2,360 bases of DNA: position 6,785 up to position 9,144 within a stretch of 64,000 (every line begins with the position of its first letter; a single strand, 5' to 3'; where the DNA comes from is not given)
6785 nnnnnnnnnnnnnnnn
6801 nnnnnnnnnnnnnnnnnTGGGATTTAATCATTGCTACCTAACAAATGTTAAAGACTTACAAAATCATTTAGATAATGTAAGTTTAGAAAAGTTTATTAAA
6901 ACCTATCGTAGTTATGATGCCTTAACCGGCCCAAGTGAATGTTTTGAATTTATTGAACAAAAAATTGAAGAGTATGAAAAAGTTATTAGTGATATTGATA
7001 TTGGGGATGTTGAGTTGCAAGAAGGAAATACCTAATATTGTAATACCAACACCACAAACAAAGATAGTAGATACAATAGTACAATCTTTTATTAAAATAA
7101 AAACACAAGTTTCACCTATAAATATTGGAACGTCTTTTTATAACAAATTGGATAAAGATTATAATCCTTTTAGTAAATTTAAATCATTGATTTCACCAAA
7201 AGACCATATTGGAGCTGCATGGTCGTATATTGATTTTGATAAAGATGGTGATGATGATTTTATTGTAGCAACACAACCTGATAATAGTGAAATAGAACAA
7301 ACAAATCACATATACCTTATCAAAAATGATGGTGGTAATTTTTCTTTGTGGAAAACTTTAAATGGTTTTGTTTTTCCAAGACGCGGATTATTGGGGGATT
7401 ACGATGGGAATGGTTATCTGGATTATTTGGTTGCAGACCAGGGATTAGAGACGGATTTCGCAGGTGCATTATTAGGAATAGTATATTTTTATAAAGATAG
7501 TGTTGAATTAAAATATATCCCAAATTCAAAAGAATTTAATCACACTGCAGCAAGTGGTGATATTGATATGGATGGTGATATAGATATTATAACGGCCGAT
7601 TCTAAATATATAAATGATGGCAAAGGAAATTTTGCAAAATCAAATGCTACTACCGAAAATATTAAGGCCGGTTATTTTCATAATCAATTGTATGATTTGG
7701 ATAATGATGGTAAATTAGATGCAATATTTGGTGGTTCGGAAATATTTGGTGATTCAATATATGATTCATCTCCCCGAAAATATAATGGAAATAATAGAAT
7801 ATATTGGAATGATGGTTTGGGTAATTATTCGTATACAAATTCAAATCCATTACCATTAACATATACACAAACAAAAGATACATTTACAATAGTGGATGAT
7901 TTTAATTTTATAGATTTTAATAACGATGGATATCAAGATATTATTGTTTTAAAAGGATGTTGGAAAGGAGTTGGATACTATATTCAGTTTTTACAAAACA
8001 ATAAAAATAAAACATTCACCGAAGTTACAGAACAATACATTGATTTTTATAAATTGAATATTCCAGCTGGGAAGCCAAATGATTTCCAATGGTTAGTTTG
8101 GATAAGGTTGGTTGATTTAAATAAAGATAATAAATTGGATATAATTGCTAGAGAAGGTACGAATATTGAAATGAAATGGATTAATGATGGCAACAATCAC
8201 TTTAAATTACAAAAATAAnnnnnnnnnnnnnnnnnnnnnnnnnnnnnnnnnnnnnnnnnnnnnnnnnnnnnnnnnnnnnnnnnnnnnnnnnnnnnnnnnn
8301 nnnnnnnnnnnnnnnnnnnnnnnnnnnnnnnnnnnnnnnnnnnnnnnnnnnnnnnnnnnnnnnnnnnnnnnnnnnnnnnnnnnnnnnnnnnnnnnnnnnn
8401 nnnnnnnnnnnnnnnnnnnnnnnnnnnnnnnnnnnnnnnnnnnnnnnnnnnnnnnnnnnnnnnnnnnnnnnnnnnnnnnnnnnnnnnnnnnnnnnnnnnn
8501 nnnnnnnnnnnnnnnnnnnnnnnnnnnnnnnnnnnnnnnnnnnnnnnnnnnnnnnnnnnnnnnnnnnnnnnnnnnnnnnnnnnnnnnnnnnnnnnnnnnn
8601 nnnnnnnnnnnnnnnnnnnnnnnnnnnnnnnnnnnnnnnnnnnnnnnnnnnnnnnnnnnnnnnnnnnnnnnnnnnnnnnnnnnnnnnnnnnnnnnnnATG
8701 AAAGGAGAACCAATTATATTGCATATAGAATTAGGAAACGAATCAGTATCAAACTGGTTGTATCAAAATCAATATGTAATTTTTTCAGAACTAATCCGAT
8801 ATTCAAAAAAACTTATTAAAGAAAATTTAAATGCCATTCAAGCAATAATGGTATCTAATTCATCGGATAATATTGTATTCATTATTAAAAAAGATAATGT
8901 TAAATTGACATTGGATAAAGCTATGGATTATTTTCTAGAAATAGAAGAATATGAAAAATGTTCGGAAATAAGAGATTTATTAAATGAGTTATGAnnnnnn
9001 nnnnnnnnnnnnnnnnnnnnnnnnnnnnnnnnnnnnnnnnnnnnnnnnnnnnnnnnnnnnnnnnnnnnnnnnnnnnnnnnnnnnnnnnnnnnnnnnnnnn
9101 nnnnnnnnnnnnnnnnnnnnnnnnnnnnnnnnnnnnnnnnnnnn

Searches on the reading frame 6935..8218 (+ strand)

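Call 7: search_protein_families(library=pfam, proteins=[window:6935-8218:+], max_evalue=0.1)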
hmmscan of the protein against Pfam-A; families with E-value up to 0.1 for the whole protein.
window:6935-8218:+ (427 aa): 3 families
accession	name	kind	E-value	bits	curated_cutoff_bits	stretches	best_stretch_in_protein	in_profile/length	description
PF13517.12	FG-GAP_3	-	5.9e-24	84.9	26.9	4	327-404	1-60/61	FG-GAP-like repeat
PF01839.29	FG-GAP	-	1.3e-10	41.4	22.1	0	327-338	9-20/37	FG-GAP repeat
PF16743.10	PliI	-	0.017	15.2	27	0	319-351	58-89/123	Periplasmic lysozyme inhibitor of I-type lysozyme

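Call 8: search_protein_families(library=phrogs, proteins=[window:6935-8218:+], max_evalue=0.1)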
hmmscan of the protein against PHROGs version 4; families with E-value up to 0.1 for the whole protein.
window:6935-8218:+ (427 aa): 1 family
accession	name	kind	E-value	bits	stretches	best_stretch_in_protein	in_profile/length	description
phrog_20689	-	unknown function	0.088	13.6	0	315-341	30-56/59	-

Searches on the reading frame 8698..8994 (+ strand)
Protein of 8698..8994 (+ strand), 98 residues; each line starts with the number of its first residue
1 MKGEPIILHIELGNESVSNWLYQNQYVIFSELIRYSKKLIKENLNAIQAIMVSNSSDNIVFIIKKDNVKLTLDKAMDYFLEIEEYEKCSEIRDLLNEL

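Call 64: search_protein_families(library=pfam, proteins=[window:8698-8994:+], max_evalue=0.01)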
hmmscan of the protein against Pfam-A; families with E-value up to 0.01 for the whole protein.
window:8698-8994:+ (98 aa): 1 family
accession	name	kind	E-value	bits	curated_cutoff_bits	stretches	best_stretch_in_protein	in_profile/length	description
PF12339.13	DNAJ_related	-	0.0076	16.9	25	1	16-97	41-122/127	DNA-J related protein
